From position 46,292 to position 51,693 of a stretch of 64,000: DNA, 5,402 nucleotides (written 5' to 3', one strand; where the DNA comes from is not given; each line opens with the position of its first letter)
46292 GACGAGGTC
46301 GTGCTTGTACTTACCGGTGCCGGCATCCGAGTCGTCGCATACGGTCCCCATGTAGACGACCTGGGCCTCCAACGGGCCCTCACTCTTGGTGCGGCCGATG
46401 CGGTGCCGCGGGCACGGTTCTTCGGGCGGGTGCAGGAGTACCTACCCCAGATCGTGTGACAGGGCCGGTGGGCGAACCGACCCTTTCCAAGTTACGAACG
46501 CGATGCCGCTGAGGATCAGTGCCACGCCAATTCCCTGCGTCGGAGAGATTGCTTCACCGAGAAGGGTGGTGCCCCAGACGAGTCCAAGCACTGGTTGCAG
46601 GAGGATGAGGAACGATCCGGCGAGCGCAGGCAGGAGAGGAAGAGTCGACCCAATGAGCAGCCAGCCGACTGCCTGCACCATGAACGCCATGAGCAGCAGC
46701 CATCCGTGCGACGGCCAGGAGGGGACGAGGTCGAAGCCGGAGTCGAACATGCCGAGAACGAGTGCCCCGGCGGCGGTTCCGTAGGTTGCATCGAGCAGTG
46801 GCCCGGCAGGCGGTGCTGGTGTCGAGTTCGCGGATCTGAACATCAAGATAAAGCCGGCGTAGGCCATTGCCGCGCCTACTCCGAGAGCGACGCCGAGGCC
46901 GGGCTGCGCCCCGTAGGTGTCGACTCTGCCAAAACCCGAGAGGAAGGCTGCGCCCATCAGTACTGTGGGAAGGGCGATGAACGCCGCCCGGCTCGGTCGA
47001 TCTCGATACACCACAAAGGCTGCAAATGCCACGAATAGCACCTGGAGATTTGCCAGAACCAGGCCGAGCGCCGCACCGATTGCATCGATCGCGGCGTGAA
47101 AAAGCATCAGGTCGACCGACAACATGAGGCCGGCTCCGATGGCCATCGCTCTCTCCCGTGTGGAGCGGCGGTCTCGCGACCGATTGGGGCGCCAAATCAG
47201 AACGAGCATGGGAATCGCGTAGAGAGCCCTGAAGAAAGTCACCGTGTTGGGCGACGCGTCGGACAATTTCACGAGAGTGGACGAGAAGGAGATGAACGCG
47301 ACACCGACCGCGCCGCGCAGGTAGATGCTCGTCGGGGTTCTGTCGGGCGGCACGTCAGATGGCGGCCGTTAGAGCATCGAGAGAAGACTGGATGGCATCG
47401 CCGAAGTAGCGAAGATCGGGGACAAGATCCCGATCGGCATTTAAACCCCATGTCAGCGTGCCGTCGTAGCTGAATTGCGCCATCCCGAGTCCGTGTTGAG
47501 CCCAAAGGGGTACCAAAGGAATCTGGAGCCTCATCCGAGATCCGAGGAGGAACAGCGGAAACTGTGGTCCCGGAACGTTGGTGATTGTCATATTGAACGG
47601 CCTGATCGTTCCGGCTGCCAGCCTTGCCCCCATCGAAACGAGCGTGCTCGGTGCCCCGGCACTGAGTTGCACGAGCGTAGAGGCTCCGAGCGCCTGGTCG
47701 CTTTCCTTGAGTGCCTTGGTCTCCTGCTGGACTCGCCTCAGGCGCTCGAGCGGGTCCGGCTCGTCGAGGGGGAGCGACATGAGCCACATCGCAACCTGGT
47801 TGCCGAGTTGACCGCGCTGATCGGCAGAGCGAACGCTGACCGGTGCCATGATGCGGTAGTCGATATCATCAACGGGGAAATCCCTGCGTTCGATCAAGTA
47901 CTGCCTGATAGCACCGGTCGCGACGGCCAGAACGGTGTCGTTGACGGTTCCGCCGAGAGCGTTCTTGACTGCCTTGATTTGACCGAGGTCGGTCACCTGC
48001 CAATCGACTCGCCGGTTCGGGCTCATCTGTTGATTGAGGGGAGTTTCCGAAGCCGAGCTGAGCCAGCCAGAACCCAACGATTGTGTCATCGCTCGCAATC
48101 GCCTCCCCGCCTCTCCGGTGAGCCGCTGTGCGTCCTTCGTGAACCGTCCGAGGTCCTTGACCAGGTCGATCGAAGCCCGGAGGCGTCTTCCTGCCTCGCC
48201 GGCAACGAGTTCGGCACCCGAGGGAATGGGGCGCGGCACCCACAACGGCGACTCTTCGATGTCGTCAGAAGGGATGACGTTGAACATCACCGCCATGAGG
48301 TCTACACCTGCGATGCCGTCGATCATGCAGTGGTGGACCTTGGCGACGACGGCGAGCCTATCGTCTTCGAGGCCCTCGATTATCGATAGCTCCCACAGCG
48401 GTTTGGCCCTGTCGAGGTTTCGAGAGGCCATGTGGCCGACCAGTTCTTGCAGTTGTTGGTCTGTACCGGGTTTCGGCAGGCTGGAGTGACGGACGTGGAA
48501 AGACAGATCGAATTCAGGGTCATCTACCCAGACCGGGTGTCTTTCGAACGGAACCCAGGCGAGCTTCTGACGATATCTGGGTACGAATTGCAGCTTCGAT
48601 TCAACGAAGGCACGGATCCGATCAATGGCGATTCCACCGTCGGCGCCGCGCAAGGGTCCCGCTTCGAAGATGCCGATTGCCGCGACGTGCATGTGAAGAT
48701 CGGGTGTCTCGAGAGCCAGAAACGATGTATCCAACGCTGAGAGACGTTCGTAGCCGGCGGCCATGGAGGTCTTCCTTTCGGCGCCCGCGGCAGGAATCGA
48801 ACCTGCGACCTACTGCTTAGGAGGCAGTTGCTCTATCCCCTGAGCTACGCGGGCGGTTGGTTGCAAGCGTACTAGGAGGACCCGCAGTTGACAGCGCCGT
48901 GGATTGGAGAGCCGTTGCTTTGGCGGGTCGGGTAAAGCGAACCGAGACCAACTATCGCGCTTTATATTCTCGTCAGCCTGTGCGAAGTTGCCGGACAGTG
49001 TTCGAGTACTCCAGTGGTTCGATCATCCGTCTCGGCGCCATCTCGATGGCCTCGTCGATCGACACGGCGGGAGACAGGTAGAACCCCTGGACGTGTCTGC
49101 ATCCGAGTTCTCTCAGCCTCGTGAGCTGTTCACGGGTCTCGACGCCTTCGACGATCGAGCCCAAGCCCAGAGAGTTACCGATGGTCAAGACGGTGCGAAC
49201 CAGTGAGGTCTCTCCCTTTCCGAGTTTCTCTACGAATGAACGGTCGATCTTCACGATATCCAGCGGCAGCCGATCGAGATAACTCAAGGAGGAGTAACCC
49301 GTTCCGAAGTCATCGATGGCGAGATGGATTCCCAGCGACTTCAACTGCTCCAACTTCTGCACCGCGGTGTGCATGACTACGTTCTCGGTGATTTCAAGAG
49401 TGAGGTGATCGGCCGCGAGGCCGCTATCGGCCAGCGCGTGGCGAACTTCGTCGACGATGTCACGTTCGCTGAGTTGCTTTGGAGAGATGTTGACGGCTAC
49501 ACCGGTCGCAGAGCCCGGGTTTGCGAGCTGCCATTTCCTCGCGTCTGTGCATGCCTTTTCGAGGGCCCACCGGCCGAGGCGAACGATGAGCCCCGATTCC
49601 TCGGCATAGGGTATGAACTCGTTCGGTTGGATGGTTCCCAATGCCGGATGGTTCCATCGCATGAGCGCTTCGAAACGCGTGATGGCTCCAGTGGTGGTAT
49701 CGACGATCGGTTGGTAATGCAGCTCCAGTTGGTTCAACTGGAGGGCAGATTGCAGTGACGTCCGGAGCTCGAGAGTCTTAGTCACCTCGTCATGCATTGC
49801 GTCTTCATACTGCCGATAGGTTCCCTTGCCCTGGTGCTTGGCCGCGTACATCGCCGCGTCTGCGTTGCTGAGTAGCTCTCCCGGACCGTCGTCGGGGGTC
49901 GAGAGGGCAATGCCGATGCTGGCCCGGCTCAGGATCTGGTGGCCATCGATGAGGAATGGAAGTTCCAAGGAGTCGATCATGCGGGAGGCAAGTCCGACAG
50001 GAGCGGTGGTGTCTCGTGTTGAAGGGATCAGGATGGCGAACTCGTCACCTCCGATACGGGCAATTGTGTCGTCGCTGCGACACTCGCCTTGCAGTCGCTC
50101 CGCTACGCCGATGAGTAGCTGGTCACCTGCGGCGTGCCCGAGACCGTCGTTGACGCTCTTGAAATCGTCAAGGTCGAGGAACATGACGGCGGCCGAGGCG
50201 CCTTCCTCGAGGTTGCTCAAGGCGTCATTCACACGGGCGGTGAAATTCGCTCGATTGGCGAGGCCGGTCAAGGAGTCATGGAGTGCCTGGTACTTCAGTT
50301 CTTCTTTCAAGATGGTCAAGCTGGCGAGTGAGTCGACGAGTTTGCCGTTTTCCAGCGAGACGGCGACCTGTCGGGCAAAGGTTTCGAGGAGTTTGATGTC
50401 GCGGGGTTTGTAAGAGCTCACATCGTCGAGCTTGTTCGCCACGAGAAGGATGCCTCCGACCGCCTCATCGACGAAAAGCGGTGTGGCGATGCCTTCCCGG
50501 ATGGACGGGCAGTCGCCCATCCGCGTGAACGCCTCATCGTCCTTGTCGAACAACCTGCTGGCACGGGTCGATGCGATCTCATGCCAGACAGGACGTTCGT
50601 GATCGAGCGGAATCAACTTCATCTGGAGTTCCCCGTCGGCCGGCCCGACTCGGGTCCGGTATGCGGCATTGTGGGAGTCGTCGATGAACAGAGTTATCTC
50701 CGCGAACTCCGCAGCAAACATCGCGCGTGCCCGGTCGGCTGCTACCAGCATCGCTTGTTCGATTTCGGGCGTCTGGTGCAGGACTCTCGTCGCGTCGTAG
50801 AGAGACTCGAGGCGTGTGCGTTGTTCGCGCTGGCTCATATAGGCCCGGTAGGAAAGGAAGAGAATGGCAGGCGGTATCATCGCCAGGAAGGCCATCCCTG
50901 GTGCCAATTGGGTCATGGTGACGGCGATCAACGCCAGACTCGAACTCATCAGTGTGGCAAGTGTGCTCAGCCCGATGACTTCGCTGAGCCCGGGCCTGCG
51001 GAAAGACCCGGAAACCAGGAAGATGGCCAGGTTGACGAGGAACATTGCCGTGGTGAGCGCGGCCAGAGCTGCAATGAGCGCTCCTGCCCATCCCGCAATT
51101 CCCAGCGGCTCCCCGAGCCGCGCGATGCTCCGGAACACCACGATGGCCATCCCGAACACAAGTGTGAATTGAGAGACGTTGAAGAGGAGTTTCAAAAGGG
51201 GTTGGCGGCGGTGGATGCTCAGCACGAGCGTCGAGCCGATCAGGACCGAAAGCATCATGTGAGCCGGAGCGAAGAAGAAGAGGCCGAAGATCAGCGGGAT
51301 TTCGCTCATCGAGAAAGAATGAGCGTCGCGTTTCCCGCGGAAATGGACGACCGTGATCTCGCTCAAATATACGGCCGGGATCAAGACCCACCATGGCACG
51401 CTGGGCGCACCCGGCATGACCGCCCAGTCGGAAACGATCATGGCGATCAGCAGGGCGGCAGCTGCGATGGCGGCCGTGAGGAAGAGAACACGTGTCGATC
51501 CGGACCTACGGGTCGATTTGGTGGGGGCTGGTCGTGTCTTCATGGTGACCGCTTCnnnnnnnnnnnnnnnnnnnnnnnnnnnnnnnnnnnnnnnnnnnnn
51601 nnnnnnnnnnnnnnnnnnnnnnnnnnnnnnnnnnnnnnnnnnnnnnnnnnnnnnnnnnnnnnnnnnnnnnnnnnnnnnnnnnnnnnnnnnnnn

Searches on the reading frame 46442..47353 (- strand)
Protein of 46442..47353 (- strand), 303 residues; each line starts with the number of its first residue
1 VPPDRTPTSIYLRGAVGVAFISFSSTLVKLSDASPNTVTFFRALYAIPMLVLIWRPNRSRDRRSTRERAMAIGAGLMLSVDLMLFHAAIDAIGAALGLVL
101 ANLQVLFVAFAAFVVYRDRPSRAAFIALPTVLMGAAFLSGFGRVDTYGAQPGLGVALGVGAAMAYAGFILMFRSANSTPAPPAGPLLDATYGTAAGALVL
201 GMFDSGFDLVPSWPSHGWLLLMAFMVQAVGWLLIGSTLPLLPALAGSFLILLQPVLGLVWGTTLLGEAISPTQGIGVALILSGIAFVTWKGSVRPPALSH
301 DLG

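Call 84: search_protein_families(library=pfam, proteins=[window:46442-47353:-], max_evalue=0.01)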
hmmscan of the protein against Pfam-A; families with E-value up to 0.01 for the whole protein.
window:46442-47353:- (303 aa): 1 family
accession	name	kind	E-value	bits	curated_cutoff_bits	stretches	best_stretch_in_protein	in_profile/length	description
PF00892.27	EamA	-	1.2e-16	61.7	28.2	2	15-139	8-134/135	EamA-like transporter family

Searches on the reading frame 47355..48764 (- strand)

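Call 84: search_protein_families(library=pfam, proteins=[window:47355-48764:-], max_evalue=0.01)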
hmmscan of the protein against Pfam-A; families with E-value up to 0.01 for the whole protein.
window:47355-48764:- (469 aa): 2 families
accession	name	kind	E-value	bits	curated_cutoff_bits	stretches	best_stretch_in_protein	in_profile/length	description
PF03007.21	WS_DGAT_cat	-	2.1e-66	224.9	23.6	1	8-278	1-263/263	Wax ester synthase/diacylglycerol acyltransferase catalytic domain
PF06974.18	WS_DGAT_C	-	1.9e-31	109.5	20.7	1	321-465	2-144/145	WS/DGAT C-terminal domain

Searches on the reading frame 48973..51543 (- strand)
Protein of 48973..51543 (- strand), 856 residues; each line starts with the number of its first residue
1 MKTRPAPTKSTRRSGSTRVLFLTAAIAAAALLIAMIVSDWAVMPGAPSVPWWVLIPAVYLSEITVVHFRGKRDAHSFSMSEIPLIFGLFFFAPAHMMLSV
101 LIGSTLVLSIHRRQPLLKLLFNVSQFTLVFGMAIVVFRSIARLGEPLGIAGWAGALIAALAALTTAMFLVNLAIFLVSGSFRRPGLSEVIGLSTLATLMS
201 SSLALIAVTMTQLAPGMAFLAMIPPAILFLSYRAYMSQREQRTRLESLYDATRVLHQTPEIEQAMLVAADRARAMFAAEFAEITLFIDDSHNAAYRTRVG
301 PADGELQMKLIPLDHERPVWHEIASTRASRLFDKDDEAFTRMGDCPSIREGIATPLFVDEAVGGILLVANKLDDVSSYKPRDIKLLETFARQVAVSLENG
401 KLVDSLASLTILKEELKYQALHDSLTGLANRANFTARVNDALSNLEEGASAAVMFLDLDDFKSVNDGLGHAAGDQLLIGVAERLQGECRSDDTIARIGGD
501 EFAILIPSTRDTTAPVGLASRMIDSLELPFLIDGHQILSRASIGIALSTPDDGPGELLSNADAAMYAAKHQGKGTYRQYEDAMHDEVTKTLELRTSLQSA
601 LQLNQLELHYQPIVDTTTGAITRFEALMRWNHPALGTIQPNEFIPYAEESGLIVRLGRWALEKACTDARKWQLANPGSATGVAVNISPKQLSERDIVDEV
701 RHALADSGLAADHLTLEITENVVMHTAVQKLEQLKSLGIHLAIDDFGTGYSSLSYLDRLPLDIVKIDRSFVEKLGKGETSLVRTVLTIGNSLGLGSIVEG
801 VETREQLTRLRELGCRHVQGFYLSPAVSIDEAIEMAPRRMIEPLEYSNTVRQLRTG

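Call 4: search_protein_families(library=pfam, proteins=[window:48973-51543:-], max_evalue=0.1)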
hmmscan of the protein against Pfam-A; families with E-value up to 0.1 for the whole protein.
window:48973-51543:- (856 aa): 6 families
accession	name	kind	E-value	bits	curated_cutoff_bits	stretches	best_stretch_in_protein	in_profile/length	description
PF00563.25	EAL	-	4.8e-76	255.7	31.3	1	595-825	2-235/236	EAL domain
PF00990.26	GGDEF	-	3.3e-43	147.7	23.8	1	420-573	1-159/161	Diguanylate cyclase, GGDEF domain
PF13185.12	GAF_2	-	6.9e-08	33.2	28.6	1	261-398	4-136/136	GAF domain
PF01590.32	GAF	-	4.2e-06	27.8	22.4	1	266-397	7-133/133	GAF domain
PF13492.12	GAF_3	-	0.0006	20.7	27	1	268-399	9-129/129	GAF domain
PF20972.2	MASE9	-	0.0049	17.2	24.3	1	110-213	81-180/203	MASE9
